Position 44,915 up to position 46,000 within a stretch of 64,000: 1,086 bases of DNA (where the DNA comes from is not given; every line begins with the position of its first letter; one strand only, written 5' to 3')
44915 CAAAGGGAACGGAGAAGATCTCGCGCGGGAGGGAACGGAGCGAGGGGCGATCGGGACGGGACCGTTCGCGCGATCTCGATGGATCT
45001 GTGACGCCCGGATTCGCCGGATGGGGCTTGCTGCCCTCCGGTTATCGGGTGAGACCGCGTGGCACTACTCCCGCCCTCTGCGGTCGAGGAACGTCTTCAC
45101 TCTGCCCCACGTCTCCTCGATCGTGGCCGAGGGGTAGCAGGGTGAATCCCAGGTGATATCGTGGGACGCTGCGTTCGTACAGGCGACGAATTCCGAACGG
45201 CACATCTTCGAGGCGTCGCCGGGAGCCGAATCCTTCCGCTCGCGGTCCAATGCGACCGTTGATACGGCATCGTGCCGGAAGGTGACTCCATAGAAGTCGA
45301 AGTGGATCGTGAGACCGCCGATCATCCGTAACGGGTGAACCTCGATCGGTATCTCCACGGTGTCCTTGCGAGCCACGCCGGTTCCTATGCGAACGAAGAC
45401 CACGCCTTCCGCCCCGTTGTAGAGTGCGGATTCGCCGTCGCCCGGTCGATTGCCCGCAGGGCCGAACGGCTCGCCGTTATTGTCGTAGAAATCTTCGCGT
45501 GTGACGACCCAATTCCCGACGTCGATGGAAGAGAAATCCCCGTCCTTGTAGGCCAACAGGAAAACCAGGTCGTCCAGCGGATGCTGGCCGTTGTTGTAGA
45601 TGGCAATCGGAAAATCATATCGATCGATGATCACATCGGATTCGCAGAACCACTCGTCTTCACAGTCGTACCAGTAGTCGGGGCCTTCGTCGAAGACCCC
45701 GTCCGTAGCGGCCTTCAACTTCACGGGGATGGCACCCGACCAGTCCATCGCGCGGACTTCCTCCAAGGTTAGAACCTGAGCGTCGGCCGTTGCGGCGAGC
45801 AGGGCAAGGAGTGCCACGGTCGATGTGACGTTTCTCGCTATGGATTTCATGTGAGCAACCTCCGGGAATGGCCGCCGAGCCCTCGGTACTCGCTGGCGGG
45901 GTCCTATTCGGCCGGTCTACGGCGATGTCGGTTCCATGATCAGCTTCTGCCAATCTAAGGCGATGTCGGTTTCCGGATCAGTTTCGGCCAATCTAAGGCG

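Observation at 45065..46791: Tandem paralogous secreted proteins of unknown function separated by a 38-bp x4 tandem array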

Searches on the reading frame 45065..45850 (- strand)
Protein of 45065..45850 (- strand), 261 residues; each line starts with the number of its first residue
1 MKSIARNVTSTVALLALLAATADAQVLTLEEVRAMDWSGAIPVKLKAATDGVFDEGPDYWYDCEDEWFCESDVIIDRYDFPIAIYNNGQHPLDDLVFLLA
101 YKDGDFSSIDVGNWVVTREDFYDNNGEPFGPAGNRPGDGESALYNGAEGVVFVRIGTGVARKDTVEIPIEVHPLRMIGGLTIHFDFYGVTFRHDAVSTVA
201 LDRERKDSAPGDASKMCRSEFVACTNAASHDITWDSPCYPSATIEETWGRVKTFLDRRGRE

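Call 4: search_protein_families(library=pfam, proteins=[window:45065-45850:-], max_evalue=1)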
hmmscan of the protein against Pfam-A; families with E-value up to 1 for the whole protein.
window:45065-45850:- (261 aa): 0 families

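Call 11: find_homologous_proteins(query=window:45065-45850:-, max_evalue=0.001)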
Query window:45065-45850:- (261 aa): 7 proteins with E <= 0.001 among 4191 candidates.
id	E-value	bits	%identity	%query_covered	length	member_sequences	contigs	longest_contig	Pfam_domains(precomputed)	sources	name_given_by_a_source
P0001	1.8e-177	606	100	100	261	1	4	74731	-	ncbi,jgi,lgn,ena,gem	-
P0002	1.9e-116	406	70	99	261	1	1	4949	-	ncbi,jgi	-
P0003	4.0e-112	392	66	100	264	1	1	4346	-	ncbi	-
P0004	8.6e-80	286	55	91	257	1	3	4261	-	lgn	-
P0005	1.8e-79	285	52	98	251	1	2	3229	-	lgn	-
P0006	1.0e-76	276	55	95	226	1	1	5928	-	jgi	jgi:hypothetical protein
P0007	8.1e-71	257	53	85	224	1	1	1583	-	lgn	-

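Call 15: find_encoding_contigs(protein=P0002, flank=5000)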
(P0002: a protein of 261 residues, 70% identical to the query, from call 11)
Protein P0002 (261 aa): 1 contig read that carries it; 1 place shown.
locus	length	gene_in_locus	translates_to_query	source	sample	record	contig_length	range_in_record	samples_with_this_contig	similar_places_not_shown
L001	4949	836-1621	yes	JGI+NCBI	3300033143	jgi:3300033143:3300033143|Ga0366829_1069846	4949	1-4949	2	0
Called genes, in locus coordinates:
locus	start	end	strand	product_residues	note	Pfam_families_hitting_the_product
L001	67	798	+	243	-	-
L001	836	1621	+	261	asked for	-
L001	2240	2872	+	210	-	-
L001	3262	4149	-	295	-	PF08668:HDOD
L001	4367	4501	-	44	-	-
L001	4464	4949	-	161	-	PF00989:PAS (faint), PF08448:PAS_4 (faint), PF13188:PAS_8 (faint), PF13426:PAS_9 (faint)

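Call 18: find_encoding_contigs(protein=P0003, flank=5000)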
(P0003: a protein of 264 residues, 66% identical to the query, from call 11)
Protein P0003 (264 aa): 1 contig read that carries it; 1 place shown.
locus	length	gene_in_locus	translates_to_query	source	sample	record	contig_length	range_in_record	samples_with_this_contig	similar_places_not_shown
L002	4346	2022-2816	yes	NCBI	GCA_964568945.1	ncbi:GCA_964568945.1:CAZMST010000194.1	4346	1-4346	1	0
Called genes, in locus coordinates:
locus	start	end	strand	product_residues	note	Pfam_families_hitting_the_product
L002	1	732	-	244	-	?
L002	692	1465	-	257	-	PF02361:CbiQ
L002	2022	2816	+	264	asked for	-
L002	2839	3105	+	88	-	-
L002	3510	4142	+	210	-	-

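Call 22: find_encoding_contigs(protein=P0001, flank=3000, max_places=10)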
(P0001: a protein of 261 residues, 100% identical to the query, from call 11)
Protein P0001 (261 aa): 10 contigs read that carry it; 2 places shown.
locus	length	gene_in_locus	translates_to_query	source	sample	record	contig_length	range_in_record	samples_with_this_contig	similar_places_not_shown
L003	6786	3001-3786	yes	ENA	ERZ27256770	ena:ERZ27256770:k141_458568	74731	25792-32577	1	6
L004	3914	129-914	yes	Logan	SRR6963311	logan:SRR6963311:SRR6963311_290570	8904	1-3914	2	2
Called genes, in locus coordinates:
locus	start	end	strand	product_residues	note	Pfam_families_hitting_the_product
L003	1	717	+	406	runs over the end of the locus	PF02447:GntP_permease (weak), PF04165:DUF401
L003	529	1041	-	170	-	-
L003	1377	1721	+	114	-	PF02311:AraC_binding, PF07883:Cupin_2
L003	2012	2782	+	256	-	-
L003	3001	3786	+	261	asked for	-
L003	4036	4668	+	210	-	-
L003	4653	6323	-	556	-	PF00072:Response_reg, PF00989:PAS, PF13188:PAS_8 (weak), PF13426:PAS_9, PF08447:PAS_3, PF00989:PAS, PF08448:PAS_4 (weak)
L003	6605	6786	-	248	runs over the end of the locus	PF13489:Methyltransf_23, PF13847:Methyltransf_31, PF08241:Methyltransf_11, PF08242:Methyltransf_12, PF13649:Methyltransf_25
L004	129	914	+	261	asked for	-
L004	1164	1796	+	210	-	-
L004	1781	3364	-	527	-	PF00072:Response_reg, PF00989:PAS, PF13188:PAS_8 (weak), PF13426:PAS_9, PF08447:PAS_3, PF00989:PAS, PF08448:PAS_4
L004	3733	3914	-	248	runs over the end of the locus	PF13489:Methyltransf_23, PF13847:Methyltransf_31, PF08241:Methyltransf_11, PF08242:Methyltransf_12, PF13649:Methyltransf_25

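Call 23: search_protein_representatives(alignment_id=A1)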
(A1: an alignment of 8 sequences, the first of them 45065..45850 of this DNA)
Query: 8 sequences, 252 profile positions. Proteins with E-value up to 0.001 (for the whole library): 14; up to 1e-10: 10; up to 1e-30: 4. The best 14 are listed.
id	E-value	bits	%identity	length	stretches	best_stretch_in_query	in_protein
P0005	1.2e-122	424.3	-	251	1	2-251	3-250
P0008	7.2e-57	208.8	-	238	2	7-190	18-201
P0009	6.1e-37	143.5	-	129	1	2-115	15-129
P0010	1.5e-36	142.3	-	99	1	10-100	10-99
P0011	1.5e-17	80.0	-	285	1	57-198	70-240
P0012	5.9e-16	74.8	-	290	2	83-189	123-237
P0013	8.4e-16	74.3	-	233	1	63-196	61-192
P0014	8.5e-13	64.4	-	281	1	25-232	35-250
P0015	2.8e-12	62.7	-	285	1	72-205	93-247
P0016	3.1e-11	59.3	-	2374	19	209-242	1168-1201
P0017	2.3e-04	36.8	-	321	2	55-111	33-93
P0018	3.4e-04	36.3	-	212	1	56-188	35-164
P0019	4.0e-04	36.0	-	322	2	57-104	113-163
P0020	5.0e-04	35.7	-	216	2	51-195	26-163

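Call 25: predict_structure(alignment_id=A1)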
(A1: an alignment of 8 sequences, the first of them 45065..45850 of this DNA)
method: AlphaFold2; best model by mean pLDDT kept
length: 261 residues; sequences in the alignment: 8
mean_pLDDT: 65.2   pTM: 0.65
mean pLDDT of the five models: 65.2, 63.2, 62.2, 61.5, 61.2
residues with pLDDT >= 90: 32; 70-90: 91; 50-70: 51; < 50: 87
segments of 3 or more residues with pLDDT < 50: 1-3, 13-21, 55-62, 130-141, 194-217, 231-254, 257-259
pLDDT, mean of each block of 10 residues (from residue 1): 51 46 75 72 78 49 55 74 87 90 88 90 62 39 69 89 91 75 86 46 38 44 72 40 42 49 45
secondary structure, 60 per line:
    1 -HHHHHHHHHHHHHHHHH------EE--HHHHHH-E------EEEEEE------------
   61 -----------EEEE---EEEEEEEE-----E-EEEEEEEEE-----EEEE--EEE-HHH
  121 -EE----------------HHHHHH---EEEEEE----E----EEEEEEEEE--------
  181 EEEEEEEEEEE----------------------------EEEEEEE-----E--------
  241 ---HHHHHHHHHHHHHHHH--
elements in order: H2-18 H29-34 E43-48 E72-75 E79-86 E94-102 E108-111 E114-116 H140-145 E149-154 E164-172 E181-191 E220-226 H244-259

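Call 27: search_protein_families(library=ncbifam, proteins=[window:45065-45850:-, P0011, P0013, P0014, P0017, P0018, P0020, P0019, P0008], max_evalue=1)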
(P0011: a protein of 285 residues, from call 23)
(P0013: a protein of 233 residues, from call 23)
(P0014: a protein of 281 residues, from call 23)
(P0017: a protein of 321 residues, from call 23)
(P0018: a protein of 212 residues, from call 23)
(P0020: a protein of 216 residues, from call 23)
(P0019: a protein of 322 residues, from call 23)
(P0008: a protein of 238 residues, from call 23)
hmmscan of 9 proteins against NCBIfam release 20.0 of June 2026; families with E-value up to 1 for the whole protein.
window:45065-45850:- (261 aa): 0 families

P0011 (285 aa): 9 families
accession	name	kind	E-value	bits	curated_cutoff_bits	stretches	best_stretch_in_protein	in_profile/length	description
NF038129.1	PEP_NF038129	equivalog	5.8e-05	23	65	1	244-278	158-193/194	NF038129 family PEP-CTERM protein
NF041538.1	PEP_EDSA_1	subfamily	6.9e-05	22.6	100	1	247-278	276-307/307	EDSAP-1 family PEP-CTERM protein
NF033554.9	floc_PepA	equivalog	0.00043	20.2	80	1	122-278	127-260/261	flocculation-associated PEP-CTERM protein PepA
NF038125.1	PEP_CTERM_THxN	subfamily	0.0018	17.9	85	1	253-278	221-246/246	THxN family PEP-CTERM protein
NF038141.1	choice_anch_N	equivalog_domain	0.014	16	40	1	220-252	154-184/184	choice-of-anchor N protein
TIGR02595.1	PEP_CTERM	domain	0.019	15.8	16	1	255-278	1-22/24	PEP-CTERM sorting domain-containing protein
NF038119.1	PEP_CTERM_MHFG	equivalog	0.043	14.1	100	1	240-278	221-259/260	MHFG family PEP-CTERM protein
NF038126.1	PEP_CTERM_FxDxF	subfamily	0.059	13.6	50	1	254-278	141-164/165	FxDxF family PEP-CTERM protein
NF038118.1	PEP_CTERM_CCXG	equivalog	0.13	11.9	90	1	249-278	169-199/199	CCXG family PEP-CTERM protein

P0013 (233 aa): 13 families
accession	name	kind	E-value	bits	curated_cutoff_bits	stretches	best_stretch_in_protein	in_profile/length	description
NF038141.1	choice_anch_N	equivalog_domain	3.3e-07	31.1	40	2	164-204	146-184/184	choice-of-anchor N protein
NF033554.9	floc_PepA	equivalog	1.5e-05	25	80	1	185-229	212-260/261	flocculation-associated PEP-CTERM protein PepA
NF041538.1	PEP_EDSA_1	subfamily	3.3e-05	23.7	100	1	196-229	273-307/307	EDSAP-1 family PEP-CTERM protein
TIGR02595.1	PEP_CTERM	domain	0.00011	22.7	16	1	206-229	1-22/24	PEP-CTERM sorting domain-containing protein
NF038125.1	PEP_CTERM_THxN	subfamily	0.00018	21.1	85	1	206-229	223-246/246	THxN family PEP-CTERM protein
NF038129.1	PEP_NF038129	equivalog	0.00032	20.6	65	1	192-229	159-194/194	NF038129 family PEP-CTERM protein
NF041927.1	Xrt_dep_XDP1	equivalog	0.0057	16.7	125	1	198-229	212-242/242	exosortase-dependent surface protein XDP1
NF033947.0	PEP-cistern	hypoth_equivalog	0.012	15.4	60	1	188-228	161-195/195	cistern family PEP-CTERM protein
NF038126.1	PEP_CTERM_FxDxF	subfamily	0.014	15.6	50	1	203-229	139-165/165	FxDxF family PEP-CTERM protein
NF035944.1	PEPxxWA-CTERM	domain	0.016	15.1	35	1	207-229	2-24/24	PEPxxWA-CTERM sorting domain-containing protein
NF038118.1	PEP_CTERM_CCXG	equivalog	0.054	13.2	90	1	200-229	170-199/199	CCXG family PEP-CTERM protein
NF038120.1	PEP_CTERM_QFxxD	subfamily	0.092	12.6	80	1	205-229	192-214/215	NF038120 family PEP-CTERM protein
NF038124.1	PEP_CTERM_TLD_A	exception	0.14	11.7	100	1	204-229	209-234/235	PEP_CTERM-anchored TLD domain-containing protein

P0014 (281 aa): 7 families
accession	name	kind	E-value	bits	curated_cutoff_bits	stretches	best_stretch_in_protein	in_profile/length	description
NF041538.1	PEP_EDSA_1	subfamily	0.00073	19.3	100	1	233-274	268-306/307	EDSAP-1 family PEP-CTERM protein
NF038129.1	PEP_NF038129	equivalog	0.0018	18.2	65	1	242-274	167-193/194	NF038129 family PEP-CTERM protein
NF033554.9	floc_PepA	equivalog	0.003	17.4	80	1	122-274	135-260/261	flocculation-associated PEP-CTERM protein PepA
NF038126.1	PEP_CTERM_FxDxF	subfamily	0.009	16.3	50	1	215-273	117-163/165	FxDxF family PEP-CTERM protein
NF038125.1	PEP_CTERM_THxN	subfamily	0.018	14.6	85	1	245-274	217-246/246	THxN family PEP-CTERM protein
NF038119.1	PEP_CTERM_MHFG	equivalog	0.034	14.5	100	1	236-274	221-259/260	MHFG family PEP-CTERM protein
TIGR02595.1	PEP_CTERM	domain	0.061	14.2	16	1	251-274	1-23/24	PEP-CTERM sorting domain-containing protein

P0017 (321 aa): 1 family
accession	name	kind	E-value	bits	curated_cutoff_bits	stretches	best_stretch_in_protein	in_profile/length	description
NF038141.1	choice_anch_N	equivalog_domain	3.6e-12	47.2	40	1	34-186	11-184/184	choice-of-anchor N protein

P0018 (212 aa): 11 families
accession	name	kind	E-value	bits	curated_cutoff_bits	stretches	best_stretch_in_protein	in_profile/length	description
NF038141.1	choice_anch_N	equivalog_domain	1.6e-18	68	40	1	29-182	5-184/184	choice-of-anchor N protein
NF038125.1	PEP_CTERM_THxN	subfamily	2.5e-05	24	85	1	185-208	223-246/246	THxN family PEP-CTERM protein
TIGR02595.1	PEP_CTERM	domain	2.7e-05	24.7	16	1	185-209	1-24/24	PEP-CTERM sorting domain-containing protein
NF033554.9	floc_PepA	equivalog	7.6e-05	22.6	80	1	186-209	238-261/261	flocculation-associated PEP-CTERM protein PepA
NF041538.1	PEP_EDSA_1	subfamily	0.00011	22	100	1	181-208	280-307/307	EDSAP-1 family PEP-CTERM protein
NF041927.1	Xrt_dep_XDP1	equivalog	0.0012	18.9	125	1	186-208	220-242/242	exosortase-dependent surface protein XDP1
NF038118.1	PEP_CTERM_CCXG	equivalog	0.0032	17.2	90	1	170-208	159-199/199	CCXG family PEP-CTERM protein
NF038120.1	PEP_CTERM_QFxxD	subfamily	0.0075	16.2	80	1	186-207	194-215/215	NF038120 family PEP-CTERM protein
TIGR03370.1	VPLPA-CTERM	domain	0.015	15.3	25.35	1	188-209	4-25/25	VPLPA-CTERM sorting domain-containing protein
TIGR03901.2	MYXO-CTERM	domain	0.045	14.1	20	1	186-206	10-31/34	MYXO-CTERM sorting domain-containing protein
NF038129.1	PEP_NF038129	equivalog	0.081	12.7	65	1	184-207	170-193/194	NF038129 family PEP-CTERM protein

P0020 (216 aa): 8 families
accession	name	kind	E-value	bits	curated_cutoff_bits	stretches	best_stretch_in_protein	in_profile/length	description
NF038141.1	choice_anch_N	equivalog_domain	1.2e-09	39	40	1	25-176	5-184/184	choice-of-anchor N protein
NF038125.1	PEP_CTERM_THxN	subfamily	0.00028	20.5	85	1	188-212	221-245/246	THxN family PEP-CTERM protein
NF033802.1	AimP_fam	subfamily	0.0056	16.9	35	1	1-31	1-30/43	lysogeny pheromone AimP family peptide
TIGR02595.1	PEP_CTERM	domain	0.022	15.6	16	1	190-212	1-22/24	PEP-CTERM sorting domain-containing protein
NF041927.1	Xrt_dep_XDP1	equivalog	0.031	14.3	125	1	187-212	216-241/242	exosortase-dependent surface protein XDP1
NF041538.1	PEP_EDSA_1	subfamily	0.052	13.2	100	1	190-212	284-306/307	EDSAP-1 family PEP-CTERM protein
NF038129.1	PEP_NF038129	equivalog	0.062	13.1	65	1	182-212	162-192/194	NF038129 family PEP-CTERM protein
NF033554.9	floc_PepA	equivalog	0.072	12.9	80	0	27-212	67-259/261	flocculation-associated PEP-CTERM protein PepA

P0019 (322 aa): 1 family
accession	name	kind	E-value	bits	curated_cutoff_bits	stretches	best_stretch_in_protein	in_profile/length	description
NF008830.0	PRK11877.1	equivalog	0.78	9.6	50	0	23-33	7-17/38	photosystem I reaction center subunit VIII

P0008 (238 aa): 0 families

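Call 28: search_protein_families(library=pfam, proteins=[P0011, P0012, P0013, P0014, P0015, P0017, P0018, P0019, P0020, P0008], max_evalue=1)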
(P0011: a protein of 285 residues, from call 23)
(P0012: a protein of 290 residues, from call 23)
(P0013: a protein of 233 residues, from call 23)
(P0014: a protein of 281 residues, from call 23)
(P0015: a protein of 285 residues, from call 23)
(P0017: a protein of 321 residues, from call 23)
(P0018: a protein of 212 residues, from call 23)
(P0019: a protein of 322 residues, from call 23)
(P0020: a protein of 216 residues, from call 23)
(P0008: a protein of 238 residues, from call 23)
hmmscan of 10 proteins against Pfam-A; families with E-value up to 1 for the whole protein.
P0011 (285 aa): 1 family
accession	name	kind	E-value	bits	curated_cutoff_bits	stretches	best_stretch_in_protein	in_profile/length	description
PF07589.16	PEP-CTERM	-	1.6e-05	25.2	20.7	1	255-277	2-24/24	PEP-CTERM motif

P0012 (290 aa): 1 family
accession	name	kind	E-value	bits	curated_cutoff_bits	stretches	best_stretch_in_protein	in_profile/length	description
PF07589.16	PEP-CTERM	-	1.5e-05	25.3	20.7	1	259-282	1-24/24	PEP-CTERM motif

P0013 (233 aa): 1 family
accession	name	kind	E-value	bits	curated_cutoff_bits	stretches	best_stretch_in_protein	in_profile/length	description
PF07589.16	PEP-CTERM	-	3.6e-05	24.1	20.7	1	206-229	2-24/24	PEP-CTERM motif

P0014 (281 aa): 3 families
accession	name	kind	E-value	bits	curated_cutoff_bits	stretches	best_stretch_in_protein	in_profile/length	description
PF07589.16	PEP-CTERM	-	4e-06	27.1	20.7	1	250-273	1-24/24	PEP-CTERM motif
PF21881.2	STIV_penton_2nd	-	0.0073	17.1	27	1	85-147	16-75/85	A223 penton protein second domain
PF18205.6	VPDSG-CTERM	-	0.26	11.6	25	1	255-274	7-26/26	VPDSG-CTERM motif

P0015 (285 aa): 2 families
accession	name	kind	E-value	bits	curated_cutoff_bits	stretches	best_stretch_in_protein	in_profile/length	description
PF07589.16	PEP-CTERM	-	0.00076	19.9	20.7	1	254-276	1-23/24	PEP-CTERM motif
PF18205.6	VPDSG-CTERM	-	0.12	12.7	25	1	259-274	7-22/26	VPDSG-CTERM motif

P0017 (321 aa): 0 families

P0018 (212 aa): 3 families
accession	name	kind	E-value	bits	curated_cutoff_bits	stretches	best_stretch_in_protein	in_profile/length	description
PF07589.16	PEP-CTERM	-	6.3e-06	26.5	20.7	1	185-206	2-23/24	PEP-CTERM motif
PF18205.6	VPDSG-CTERM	-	0.068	13.5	25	1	190-208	8-26/26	VPDSG-CTERM motif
PF00746.26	Gram_pos_anchor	-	0.94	9.9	20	0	192-210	24-42/43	LPXTG cell wall anchor motif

P0019 (322 aa): 1 family
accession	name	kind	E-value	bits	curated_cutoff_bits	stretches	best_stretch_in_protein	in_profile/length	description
PF24379.1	DUF7535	-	0.045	13.9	27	1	62-83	22-47/60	Family of unknown function (DUF7535)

P0020 (216 aa): 1 family
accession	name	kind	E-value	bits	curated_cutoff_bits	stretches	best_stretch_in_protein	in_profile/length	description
PF07589.16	PEP-CTERM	-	0.004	17.6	20.7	1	190-212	2-22/24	PEP-CTERM motif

P0008 (238 aa): 0 families
